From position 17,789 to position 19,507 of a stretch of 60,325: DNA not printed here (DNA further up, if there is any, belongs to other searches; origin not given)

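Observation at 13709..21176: Overlapping-gene operon joining a corrinoid methyl-transfer set to an HgdAB/BcrBC-type radical Fe-S enzyme with its own ATP-driven activator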

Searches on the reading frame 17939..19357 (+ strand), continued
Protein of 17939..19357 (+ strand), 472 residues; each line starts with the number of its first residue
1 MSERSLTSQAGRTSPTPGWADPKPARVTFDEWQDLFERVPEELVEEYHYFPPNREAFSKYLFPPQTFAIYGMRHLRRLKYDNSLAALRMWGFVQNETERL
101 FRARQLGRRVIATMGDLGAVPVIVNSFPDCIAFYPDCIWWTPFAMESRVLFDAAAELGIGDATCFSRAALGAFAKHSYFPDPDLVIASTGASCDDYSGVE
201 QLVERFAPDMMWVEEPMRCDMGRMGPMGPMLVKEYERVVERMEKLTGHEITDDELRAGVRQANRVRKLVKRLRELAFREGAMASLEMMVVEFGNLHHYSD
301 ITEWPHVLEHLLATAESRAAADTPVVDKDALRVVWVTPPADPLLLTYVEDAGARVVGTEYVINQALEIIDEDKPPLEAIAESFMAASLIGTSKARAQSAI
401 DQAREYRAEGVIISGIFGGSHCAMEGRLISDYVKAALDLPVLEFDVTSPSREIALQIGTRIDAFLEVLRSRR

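Call 67: search_protein_families(library=pfam, proteins=[L039:456-2039:+, L039:2235-3170:+, L039:4182-4493:+, L039:13226-14617:+, L039:14684-16606:+, L039:16575-17462:+, L039:17526-17990:-, L039:18874-20001:-], max_evalue=0.001)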
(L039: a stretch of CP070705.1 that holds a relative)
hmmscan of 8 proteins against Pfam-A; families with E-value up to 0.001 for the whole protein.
L039:456-2039:+ (527 aa): 4 families
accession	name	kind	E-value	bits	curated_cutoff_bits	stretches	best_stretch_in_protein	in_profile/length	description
PF11551.14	Omp28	-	3.9e-14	53.3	34.9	1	2-158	11-169/171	Outer membrane protein Omp28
PF20773.4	InhA-like_MAM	-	4.4e-10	39.8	26.9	1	336-421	64-166/191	Immune inhibitor A-like, MAM domain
PF13860.13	FlgD_ig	-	1.3e-06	28.7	27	1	461-515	23-76/79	FlgD Ig-like domain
PF18962.6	Por_Secre_tail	-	3e-06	27.9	27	1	439-524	2-74/75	Secretion system C-terminal sorting domain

L039:2235-3170:+ (311 aa): 2 families
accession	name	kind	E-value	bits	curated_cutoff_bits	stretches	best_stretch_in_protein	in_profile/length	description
PF00586.29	AIRS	-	1.8e-23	83.5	24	1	17-122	2-111/112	AIR synthase related protein, N-terminal domain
PF02769.27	AIRS_C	-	3.6e-16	60.1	23.1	1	135-308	1-154/156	AIR synthase related protein, C-terminal domain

L039:4182-4493:+ (103 aa): 1 family
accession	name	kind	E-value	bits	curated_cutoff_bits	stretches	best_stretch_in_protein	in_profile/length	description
PF02943.20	FeThRed_B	-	1.5e-13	51.1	22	1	20-98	8-89/106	Ferredoxin thioredoxin reductase catalytic beta chain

L039:13226-14617:+ (463 aa): 2 families
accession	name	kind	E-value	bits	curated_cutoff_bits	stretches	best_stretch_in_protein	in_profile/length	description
PF03841.19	SelA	-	6.8e-144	479.9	22.8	1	80-444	2-366/367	L-seryl-tRNA selenium transferase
PF12390.13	Se-cys_synth_N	-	1.8e-05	25.1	22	1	7-43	1-37/40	Selenocysteine synthase N terminal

L039:14684-16606:+ (640 aa): 6 families
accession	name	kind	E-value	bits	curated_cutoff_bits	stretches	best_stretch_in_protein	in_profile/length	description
PF00009.33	GTP_EFTU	-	2.8e-33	115.5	26.5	1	6-169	1-186/188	Elongation factor Tu GTP binding domain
PF09107.17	SelB-wing_3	-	3.1e-17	62.3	23.2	1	589-635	1-47/47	Elongation factor SelB, winged helix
PF25461.1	Beta-barrel_SelB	-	4.1e-12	46.7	27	1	282-360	9-79/80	Selenocysteine-specific elongation factor, beta-barrel domain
PF03144.31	GTP_EFTU_D2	-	5.2e-11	43.3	30.3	1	195-262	1-73/73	Elongation factor Tu domain 2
PF01926.29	MMR_HSR1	-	9.4e-08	32.6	21.9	1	11-114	2-109/113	50S ribosome-binding GTPase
PF03193.22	RsgA_GTPase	-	0.00012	22.4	30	0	76-167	20-106/174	RsgA GTPase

L039:16575-17462:+ (295 aa): 1 family
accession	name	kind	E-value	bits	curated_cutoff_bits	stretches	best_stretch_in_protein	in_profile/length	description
PF01435.24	Peptidase_M48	-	1.3e-36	126.6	20.3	1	92-267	3-181/186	Peptidase family M48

L039:17526-17990:- (154 aa): 1 family
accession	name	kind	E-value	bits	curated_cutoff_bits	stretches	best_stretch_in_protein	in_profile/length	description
PF05635.17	23S_rRNA_IVP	-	2.9e-23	82.6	33.8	1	14-118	2-105/106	23S rRNA-intervening sequence protein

L039:18874-20001:- (375 aa): 0 families

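Call 68: find_encoding_contigs(protein=P0001, flank=10000, max_places=2)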
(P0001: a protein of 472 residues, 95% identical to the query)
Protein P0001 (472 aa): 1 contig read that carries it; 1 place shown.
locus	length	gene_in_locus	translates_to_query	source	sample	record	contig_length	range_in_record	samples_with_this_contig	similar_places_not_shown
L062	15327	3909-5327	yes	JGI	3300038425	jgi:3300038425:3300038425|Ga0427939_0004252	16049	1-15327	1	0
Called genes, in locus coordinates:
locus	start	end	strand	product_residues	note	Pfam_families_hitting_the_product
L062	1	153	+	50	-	?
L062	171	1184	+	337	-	PF01208:URO-D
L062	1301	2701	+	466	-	PF17651:Raco_middle, PF14574:RACo_C_ter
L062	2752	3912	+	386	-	PF06050:HGD-D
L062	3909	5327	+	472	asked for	PF06050:HGD-D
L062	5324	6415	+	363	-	PF01208:URO-D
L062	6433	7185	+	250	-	PF01869:BcrAD_BadFG, PF23717:DUF7159 (weak), PF06723:MreB_Mbl (weak)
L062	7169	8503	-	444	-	-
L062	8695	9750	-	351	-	PF04551:GcpE, PF26540:GcpE_C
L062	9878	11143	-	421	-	PF00275:EPSP_synthase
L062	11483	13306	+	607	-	PF18962:Por_Secre_tail (weak)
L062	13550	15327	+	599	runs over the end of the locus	PF18962:Por_Secre_tail (weak)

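Call 71: search_solved_structures(query=A1, max_evalue=10, show_alignments=5)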
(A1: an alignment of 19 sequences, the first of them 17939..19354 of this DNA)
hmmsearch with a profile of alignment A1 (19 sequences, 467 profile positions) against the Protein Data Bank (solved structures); distinct sequences matched with E-value up to 10: 8.
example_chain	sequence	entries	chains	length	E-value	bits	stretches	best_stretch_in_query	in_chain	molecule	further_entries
7yyl_C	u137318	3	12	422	3.2e-16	62.4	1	217-464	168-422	Dehydratase family protein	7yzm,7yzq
6eno_A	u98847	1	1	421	6.9e-16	61.3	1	217-463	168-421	Dehydratase family protein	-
3o3m_B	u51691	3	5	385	4.1e-10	42.2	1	217-463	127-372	beta subunit 2-hydroxyacyl-CoA dehydratase | beta-subunit 2-hydroxyacyl-CoA dehydratase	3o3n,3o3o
9g87_B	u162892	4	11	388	1.1e-07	34.2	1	217-461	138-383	3-methylbenzoyl-CoA reductase gamma subunit MbdN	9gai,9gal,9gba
9g87_A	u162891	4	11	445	0.0054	18.7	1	203-467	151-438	3-methylbenzoyl-CoA reductase beta subunit MbdO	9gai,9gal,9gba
8s02_B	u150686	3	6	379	0.0081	18.1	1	228-465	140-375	BzdN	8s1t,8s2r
9s4q_25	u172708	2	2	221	0.71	11.8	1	180-279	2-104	Kinetochore protein SPC25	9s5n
8v3w_G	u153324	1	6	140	1.4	10.7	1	131-233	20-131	Tube tail (CD1367)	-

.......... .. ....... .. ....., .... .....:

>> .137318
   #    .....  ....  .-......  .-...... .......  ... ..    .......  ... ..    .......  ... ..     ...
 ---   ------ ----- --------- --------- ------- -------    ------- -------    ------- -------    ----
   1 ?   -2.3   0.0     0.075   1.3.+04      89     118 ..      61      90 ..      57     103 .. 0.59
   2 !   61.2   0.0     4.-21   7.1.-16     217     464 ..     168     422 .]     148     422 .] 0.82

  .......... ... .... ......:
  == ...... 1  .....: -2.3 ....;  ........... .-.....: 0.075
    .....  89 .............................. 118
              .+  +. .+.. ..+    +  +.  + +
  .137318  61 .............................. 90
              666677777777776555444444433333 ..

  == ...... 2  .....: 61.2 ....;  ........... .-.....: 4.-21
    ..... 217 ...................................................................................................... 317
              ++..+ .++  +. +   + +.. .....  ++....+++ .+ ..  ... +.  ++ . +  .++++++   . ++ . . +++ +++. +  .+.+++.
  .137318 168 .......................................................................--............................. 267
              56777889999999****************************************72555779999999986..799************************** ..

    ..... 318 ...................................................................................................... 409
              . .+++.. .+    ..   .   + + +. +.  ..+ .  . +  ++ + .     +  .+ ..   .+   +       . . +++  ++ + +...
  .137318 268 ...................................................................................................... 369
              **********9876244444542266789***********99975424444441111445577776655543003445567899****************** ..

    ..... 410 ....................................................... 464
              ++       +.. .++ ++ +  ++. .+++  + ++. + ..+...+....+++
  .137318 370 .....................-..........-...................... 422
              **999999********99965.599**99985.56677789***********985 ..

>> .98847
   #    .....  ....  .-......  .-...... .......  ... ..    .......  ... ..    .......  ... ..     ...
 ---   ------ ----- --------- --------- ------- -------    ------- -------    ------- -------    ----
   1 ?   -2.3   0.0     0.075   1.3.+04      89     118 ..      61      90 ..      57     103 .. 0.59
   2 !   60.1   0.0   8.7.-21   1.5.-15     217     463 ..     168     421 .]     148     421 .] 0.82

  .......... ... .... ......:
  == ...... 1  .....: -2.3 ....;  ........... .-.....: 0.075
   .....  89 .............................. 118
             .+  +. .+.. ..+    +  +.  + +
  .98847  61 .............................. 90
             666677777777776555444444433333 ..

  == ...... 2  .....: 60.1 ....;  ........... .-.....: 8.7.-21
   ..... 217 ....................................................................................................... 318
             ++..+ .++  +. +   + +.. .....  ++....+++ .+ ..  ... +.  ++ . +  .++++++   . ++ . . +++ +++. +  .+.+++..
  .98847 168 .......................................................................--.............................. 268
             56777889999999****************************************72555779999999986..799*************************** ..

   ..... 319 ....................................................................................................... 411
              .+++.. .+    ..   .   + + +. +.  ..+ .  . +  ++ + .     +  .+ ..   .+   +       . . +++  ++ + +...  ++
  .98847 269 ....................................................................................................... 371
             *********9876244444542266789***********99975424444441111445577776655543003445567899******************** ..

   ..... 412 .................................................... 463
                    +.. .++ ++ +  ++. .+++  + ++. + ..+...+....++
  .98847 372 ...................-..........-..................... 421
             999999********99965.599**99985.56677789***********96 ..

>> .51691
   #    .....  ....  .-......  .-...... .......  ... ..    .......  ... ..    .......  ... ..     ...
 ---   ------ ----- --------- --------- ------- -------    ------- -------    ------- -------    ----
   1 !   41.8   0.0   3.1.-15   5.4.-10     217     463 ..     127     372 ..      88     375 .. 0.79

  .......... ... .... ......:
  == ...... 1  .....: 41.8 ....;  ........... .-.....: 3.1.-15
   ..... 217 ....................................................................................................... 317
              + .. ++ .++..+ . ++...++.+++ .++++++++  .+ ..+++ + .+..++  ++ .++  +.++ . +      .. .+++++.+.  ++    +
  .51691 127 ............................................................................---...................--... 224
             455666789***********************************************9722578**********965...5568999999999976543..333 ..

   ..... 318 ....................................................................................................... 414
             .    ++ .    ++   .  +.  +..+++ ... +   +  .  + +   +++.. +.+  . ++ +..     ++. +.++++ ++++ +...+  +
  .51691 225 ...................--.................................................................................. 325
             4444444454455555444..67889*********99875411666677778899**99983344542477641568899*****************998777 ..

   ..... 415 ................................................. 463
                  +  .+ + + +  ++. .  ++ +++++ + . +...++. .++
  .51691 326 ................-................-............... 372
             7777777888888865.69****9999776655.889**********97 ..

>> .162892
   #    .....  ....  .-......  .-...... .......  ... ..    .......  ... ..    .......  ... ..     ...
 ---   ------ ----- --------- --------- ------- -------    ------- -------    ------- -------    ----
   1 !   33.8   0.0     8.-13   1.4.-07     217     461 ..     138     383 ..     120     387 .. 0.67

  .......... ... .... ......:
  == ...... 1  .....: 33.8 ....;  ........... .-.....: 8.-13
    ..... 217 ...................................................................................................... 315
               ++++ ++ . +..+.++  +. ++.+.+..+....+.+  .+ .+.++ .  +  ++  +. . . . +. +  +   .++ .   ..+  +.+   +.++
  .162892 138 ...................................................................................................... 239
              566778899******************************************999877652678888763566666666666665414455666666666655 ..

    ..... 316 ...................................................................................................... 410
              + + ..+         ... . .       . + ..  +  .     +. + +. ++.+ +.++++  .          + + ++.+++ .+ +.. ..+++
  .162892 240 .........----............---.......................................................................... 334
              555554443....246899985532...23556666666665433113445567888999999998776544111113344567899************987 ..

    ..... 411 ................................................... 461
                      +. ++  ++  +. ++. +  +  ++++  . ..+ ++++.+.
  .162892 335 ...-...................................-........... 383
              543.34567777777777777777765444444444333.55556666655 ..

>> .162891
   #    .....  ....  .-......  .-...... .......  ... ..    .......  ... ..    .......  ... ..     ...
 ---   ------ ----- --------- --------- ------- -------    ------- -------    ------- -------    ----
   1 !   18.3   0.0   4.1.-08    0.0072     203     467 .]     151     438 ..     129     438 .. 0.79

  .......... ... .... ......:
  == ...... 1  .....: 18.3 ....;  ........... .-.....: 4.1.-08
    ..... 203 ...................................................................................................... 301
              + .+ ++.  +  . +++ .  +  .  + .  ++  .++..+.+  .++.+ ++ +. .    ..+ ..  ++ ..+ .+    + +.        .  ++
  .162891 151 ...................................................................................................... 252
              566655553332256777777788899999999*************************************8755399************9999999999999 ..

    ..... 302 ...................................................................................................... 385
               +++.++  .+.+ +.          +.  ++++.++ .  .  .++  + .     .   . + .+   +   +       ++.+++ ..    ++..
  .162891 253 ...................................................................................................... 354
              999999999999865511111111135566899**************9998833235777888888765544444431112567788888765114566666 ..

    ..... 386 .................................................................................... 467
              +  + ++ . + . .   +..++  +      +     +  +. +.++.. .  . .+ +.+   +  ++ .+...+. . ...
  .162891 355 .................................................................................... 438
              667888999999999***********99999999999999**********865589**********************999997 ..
